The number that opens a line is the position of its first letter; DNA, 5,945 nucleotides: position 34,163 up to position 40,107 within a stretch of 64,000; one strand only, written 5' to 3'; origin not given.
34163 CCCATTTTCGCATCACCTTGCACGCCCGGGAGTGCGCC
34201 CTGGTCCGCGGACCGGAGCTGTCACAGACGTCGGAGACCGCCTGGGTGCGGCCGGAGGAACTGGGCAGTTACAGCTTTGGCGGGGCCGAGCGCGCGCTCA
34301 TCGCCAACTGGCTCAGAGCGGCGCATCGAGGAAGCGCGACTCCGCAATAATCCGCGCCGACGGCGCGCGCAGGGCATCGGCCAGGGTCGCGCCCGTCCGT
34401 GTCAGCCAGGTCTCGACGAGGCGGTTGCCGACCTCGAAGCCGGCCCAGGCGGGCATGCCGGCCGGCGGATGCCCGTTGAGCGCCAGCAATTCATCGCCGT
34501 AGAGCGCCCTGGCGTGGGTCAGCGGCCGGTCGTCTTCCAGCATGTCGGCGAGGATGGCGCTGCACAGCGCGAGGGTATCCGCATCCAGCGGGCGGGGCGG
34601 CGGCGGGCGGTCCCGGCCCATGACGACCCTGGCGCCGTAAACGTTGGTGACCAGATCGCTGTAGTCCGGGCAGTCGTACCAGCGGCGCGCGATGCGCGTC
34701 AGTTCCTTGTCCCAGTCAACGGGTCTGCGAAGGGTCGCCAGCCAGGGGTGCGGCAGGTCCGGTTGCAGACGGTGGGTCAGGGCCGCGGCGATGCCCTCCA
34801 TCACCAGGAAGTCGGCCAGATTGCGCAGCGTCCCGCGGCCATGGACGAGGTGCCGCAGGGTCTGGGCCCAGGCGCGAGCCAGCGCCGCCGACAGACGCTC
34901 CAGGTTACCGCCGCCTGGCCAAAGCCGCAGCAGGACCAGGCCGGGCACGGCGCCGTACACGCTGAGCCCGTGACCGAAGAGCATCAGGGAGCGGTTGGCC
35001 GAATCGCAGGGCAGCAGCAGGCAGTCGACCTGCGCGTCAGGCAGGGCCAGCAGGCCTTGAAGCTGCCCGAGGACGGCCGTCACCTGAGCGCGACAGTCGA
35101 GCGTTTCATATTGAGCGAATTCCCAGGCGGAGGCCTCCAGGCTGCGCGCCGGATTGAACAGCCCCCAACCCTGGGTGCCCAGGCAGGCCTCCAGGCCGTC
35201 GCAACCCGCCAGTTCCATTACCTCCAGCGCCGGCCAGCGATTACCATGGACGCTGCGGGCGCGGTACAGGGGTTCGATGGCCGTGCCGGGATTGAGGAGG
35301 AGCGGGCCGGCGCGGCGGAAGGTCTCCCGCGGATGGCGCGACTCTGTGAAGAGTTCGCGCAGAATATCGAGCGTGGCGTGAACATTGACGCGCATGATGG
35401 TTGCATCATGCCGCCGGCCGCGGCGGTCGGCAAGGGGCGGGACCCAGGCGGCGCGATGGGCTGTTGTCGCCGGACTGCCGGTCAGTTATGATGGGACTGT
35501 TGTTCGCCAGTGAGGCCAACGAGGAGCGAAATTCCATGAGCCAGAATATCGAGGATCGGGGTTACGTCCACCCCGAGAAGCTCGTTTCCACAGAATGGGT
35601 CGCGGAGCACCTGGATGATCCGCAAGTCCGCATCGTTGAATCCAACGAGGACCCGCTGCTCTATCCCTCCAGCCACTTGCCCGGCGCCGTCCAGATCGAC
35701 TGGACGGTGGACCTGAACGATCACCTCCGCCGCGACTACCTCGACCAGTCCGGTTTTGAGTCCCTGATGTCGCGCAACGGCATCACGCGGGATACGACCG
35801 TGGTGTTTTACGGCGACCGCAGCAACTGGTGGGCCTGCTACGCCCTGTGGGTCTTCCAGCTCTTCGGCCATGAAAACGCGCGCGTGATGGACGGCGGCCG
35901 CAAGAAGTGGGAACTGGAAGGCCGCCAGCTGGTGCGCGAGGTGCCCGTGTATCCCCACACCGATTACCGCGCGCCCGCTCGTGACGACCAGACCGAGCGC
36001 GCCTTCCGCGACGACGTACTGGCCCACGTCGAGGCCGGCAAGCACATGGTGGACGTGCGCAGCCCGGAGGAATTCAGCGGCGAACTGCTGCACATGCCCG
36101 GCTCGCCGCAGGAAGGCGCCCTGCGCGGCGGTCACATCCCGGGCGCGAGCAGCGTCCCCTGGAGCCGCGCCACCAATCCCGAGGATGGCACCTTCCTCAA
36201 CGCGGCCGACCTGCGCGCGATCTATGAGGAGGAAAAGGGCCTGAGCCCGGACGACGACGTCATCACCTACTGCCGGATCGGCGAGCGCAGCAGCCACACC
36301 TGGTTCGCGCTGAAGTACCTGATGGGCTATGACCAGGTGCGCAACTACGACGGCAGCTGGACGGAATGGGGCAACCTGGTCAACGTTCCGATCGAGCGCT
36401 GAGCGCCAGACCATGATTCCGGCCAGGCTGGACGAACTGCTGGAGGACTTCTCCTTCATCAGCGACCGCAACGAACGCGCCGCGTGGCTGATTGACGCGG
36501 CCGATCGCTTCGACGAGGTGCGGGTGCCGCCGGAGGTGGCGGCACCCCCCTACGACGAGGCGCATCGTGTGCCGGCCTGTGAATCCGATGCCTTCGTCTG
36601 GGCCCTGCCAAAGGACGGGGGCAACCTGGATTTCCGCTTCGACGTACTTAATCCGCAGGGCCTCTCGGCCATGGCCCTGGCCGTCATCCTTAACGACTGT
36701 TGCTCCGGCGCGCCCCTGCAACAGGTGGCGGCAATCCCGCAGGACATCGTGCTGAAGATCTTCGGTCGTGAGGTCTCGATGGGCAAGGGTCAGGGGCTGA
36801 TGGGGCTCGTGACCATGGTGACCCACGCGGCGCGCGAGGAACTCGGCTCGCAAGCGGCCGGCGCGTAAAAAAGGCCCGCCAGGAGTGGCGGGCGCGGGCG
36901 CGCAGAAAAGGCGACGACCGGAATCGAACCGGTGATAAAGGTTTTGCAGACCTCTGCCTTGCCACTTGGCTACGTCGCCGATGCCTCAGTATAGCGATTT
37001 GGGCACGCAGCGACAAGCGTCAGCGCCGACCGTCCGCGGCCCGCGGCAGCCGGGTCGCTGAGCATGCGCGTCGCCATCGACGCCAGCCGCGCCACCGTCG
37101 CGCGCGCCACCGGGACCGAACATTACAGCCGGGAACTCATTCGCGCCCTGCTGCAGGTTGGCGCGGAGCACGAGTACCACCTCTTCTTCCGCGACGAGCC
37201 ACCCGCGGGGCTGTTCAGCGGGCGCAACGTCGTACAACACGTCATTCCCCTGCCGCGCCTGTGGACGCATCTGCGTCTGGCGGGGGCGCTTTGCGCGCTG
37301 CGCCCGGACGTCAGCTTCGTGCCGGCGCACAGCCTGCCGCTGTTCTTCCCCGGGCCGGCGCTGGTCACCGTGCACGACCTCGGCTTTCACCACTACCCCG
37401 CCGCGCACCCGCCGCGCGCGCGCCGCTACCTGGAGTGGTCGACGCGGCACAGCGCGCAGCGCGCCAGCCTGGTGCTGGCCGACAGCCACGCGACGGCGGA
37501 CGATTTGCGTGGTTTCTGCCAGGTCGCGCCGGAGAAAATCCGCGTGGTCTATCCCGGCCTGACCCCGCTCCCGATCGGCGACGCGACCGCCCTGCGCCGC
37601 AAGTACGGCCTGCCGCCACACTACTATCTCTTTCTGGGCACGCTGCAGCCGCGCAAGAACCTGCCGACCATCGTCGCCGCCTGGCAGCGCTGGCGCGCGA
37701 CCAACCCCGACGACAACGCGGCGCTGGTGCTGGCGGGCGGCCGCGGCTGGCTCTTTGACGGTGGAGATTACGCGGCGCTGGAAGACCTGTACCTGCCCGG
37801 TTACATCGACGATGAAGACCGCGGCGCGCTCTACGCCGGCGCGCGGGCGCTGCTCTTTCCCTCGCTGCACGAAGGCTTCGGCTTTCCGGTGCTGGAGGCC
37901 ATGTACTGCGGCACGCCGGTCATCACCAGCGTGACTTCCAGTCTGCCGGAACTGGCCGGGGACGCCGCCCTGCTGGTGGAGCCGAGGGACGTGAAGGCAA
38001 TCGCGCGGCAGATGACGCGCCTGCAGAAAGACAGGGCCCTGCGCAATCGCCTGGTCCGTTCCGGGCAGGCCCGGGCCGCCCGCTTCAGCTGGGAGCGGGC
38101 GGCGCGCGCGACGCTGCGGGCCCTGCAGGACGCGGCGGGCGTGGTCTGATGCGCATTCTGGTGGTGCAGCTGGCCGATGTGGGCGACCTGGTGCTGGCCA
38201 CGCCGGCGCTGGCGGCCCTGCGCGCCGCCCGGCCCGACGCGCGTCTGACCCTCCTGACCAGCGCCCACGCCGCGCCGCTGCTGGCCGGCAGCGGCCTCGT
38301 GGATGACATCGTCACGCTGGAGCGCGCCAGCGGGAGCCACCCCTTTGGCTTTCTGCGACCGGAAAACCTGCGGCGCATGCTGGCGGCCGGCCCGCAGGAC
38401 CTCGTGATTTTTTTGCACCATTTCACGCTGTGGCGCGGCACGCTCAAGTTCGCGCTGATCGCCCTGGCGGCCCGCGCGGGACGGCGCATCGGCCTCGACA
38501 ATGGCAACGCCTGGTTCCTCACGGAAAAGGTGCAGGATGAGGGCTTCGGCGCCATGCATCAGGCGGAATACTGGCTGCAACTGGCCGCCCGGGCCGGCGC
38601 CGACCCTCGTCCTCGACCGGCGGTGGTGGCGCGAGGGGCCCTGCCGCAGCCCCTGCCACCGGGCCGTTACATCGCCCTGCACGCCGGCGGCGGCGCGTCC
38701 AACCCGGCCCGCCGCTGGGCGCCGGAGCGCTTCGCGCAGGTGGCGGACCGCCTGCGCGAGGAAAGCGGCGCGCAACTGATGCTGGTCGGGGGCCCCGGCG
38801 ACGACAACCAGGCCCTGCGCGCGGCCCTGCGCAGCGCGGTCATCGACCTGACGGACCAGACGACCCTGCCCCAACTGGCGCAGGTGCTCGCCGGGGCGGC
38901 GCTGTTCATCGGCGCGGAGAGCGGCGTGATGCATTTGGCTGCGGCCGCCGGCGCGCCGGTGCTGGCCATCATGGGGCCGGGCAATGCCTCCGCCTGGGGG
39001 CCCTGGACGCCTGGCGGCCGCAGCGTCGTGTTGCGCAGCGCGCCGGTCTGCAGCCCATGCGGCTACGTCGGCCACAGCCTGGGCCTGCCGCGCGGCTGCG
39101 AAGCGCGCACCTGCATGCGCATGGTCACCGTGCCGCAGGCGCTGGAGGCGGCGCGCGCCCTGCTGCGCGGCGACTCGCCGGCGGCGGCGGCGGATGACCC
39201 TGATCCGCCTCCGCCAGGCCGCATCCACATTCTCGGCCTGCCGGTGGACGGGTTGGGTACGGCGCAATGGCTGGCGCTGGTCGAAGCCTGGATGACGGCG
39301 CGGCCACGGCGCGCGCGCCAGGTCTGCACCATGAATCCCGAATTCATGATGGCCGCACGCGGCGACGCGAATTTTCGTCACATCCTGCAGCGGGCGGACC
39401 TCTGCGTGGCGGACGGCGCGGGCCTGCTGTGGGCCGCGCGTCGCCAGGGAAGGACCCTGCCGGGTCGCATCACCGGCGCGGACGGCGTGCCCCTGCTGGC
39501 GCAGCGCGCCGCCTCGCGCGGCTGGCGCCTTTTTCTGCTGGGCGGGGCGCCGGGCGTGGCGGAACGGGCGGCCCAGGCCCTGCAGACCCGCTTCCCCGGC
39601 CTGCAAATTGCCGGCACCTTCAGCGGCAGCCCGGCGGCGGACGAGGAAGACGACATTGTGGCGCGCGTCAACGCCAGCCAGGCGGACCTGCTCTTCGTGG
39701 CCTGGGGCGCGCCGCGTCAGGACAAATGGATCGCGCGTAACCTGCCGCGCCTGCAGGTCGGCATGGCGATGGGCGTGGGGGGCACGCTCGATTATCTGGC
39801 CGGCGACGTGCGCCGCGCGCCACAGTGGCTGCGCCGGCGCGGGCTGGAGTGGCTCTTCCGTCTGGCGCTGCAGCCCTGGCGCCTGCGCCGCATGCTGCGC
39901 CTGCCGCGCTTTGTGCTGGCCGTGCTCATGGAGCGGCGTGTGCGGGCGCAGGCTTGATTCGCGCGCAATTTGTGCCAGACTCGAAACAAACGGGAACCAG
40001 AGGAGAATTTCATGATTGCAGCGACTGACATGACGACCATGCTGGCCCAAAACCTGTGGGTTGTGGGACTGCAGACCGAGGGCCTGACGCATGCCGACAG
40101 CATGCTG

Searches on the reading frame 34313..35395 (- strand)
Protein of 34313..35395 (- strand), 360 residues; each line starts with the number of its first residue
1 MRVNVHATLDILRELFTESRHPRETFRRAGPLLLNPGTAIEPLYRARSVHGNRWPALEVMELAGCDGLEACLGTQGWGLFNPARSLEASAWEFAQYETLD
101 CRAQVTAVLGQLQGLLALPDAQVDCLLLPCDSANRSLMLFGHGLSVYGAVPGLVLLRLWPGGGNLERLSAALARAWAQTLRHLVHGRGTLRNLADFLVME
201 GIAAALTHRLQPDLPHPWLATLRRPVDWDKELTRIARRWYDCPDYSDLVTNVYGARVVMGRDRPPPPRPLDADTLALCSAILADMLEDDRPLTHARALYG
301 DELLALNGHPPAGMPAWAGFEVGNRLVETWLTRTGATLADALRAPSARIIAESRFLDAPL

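Call 24: search_protein_families(library=pfam, proteins=[window:34313-35395:-], max_evalue=0.00001)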
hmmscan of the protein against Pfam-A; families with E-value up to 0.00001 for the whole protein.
window:34313-35395:- (360 aa): 1 family
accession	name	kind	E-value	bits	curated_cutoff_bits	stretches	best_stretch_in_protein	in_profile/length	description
PF10026.15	DUF2268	-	4.2e-14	52.9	23.6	1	105-350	5-194/195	Predicted Zn-dependent protease (DUF2268)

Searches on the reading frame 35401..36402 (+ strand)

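Call 24: search_protein_families(library=pfam, proteins=[window:35401-36402:+], max_evalue=0.00001)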
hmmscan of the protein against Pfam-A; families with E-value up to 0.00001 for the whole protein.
window:35401-36402:+ (333 aa): 1 family
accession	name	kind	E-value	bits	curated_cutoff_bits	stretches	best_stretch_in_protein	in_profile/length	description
PF00581.25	Rhodanese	-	5.5e-35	120.3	22.2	2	204-324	3-100/102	Rhodanese-like domain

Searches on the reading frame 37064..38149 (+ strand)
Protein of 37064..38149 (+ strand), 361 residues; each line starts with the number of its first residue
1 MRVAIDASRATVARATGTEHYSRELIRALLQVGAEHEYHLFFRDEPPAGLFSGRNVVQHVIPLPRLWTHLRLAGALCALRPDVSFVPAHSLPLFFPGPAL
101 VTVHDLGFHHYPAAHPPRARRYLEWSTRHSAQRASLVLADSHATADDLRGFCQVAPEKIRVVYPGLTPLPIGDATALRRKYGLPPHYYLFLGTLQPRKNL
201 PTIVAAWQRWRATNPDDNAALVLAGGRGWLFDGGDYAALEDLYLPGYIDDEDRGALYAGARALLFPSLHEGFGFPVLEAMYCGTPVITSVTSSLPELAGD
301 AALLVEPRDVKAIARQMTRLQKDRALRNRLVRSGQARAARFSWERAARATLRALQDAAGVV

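Call 24: search_protein_families(library=pfam, proteins=[window:37064-38149:+], max_evalue=0.00001)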
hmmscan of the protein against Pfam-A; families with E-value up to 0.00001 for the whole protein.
window:37064-38149:+ (361 aa): 6 families
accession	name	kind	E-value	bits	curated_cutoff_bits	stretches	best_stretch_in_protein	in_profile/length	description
PF00534.26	Glycos_transf_1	-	5.7e-26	91.5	26.4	1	179-335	7-170/172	Glycosyl transferases group 1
PF13692.12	Glyco_trans_1_4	-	1.4e-23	84.2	27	1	187-323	3-142/142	Glycosyl transferases group 1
PF13439.12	Glyco_transf_4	-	1.2e-14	55.1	28.5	1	17-166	3-166/170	Glycosyltransferase Family 4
PF13579.12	Glyco_trans_4_4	-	4.2e-09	37.4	29.7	1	16-165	1-158/158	Glycosyl transferase 4-like domain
PF13524.12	Glyco_trans_1_2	-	1.5e-08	35.1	25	1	228-349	23-141/144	Glycosyl transferase-like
PF20706.3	GT4-conflict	-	2.9e-08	33.6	26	1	249-349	271-370/385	Family 4 Glycosyltransferase in conflict systems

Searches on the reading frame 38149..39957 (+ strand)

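Call 25: search_protein_families(library=pfam, proteins=[window:38149-39957:+], max_evalue=0.00001)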
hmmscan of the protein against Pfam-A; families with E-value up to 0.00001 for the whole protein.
window:38149-39957:+ (602 aa): 2 families
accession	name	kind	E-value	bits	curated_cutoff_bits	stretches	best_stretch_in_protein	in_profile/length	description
PF03808.19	Glyco_tran_WecG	-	5.8e-62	208.9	27.4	1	416-582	1-167/168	Glycosyl transferase WecG/TagA/CpsF family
PF01075.23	Glyco_transf_9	-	4.3e-25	88.9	22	1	96-293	20-227/247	Glycosyltransferase family 9 (heptosyltransferase)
